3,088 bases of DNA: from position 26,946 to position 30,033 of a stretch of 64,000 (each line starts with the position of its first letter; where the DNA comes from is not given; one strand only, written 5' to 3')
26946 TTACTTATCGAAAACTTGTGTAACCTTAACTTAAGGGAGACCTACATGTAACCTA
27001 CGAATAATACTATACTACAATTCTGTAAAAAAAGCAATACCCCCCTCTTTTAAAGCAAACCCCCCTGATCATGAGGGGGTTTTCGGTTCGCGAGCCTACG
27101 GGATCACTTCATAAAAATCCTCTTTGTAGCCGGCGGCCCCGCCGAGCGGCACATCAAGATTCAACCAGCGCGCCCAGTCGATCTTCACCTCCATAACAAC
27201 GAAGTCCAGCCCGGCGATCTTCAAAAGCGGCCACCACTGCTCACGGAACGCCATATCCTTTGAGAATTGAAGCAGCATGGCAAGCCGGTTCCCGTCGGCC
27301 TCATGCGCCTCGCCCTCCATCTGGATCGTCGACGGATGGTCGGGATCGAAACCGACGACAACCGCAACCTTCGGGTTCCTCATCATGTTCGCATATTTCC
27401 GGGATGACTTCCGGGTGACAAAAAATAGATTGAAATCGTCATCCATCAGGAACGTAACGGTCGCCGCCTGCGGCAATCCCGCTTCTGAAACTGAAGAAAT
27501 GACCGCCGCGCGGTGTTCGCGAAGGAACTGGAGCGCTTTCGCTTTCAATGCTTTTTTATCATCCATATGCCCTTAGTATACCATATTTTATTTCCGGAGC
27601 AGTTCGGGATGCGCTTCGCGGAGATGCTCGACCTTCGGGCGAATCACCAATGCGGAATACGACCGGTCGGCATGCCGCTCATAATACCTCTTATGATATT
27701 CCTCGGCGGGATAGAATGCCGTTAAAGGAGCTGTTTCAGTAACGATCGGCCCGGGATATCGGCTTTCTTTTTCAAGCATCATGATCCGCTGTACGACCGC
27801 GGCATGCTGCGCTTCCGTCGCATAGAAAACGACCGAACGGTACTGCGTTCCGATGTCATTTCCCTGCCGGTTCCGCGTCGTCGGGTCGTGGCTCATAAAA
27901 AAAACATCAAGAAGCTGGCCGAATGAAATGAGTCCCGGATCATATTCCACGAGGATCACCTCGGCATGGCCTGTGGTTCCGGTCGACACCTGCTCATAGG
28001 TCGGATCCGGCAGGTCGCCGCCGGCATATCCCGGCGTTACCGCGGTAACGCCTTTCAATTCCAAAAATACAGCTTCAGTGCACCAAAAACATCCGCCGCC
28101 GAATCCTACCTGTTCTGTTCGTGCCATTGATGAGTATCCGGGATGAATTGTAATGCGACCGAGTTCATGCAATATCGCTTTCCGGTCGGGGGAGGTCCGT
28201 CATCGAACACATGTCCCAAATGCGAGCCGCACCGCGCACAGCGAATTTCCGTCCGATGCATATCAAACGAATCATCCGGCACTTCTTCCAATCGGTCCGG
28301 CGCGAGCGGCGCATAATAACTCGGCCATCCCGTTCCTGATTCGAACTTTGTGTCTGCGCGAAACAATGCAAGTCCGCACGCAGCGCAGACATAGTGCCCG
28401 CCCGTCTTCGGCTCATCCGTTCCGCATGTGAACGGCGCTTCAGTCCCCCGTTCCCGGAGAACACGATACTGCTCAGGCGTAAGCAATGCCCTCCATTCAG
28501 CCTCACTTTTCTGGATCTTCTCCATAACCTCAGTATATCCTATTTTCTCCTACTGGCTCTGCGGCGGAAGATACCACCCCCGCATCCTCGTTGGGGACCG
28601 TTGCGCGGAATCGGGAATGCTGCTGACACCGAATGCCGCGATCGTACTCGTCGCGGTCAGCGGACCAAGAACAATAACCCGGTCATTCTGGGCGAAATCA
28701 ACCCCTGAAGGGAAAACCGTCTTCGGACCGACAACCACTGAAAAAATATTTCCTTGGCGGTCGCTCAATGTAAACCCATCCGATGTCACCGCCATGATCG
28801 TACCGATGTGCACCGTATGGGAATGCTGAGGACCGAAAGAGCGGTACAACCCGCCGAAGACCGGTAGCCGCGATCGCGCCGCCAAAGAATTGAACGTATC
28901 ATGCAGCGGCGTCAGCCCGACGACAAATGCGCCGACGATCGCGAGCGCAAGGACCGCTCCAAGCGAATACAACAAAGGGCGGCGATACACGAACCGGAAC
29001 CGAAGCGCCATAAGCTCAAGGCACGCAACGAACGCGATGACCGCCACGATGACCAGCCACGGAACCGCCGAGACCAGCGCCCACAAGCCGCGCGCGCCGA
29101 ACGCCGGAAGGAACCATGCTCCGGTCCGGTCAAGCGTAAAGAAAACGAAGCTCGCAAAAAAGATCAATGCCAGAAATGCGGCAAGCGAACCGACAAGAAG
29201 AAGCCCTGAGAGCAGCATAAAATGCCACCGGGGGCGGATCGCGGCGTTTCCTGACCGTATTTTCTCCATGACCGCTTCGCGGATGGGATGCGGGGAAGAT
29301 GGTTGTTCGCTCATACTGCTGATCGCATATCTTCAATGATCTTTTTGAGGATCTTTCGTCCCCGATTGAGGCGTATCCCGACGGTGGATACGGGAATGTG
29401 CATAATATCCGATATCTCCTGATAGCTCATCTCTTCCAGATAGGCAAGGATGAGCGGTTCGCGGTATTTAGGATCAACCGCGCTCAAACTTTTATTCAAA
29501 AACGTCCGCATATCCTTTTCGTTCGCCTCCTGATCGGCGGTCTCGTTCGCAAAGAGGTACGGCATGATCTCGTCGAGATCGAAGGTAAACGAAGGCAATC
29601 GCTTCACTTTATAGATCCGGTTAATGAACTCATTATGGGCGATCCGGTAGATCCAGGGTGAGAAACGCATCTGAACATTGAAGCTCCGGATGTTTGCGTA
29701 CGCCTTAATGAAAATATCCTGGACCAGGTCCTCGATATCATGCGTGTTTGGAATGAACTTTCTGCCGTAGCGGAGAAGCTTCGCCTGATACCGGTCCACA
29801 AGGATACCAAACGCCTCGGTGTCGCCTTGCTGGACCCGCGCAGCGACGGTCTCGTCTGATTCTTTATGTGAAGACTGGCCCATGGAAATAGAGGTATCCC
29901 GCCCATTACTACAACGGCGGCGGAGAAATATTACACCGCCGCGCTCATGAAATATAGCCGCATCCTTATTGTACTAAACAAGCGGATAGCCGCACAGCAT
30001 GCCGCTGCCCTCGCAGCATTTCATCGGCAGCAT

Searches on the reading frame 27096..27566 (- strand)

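Call 73: search_protein_families(library=pfam, proteins=[window:27096-27566:-], max_evalue=0.001)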
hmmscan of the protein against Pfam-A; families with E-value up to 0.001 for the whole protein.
window:27096-27566:- (156 aa): 1 family
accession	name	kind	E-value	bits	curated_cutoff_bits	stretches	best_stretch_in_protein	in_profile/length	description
PF01243.27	PNPOx_N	-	1.2e-14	55.1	28.1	1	8-131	2-115/120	Pyridoxamine 5'-phosphate oxidase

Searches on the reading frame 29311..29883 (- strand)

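Call 43: search_protein_families(library=pfam, proteins=[window:29311-29883:-], max_evalue=0.001)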
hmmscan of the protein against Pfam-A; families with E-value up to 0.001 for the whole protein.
window:29311-29883:- (190 aa): 4 families
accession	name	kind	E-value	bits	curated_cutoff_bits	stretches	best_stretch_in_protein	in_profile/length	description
PF04542.20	Sigma70_r2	-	8.3e-17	61.2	24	1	28-94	1-69/71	Sigma-70 region 2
PF08281.18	Sigma70_r4_2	-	3.7e-14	52.6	25.7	1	133-178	8-53/54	Sigma-70, region 4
PF04545.22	Sigma70_r4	-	1.7e-07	31.1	24.1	1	133-181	2-50/50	Sigma-70, region 4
PF07638.17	Sigma70_ECF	-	0.00033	21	21.1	0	115-179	112-179/185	ECF sigma factor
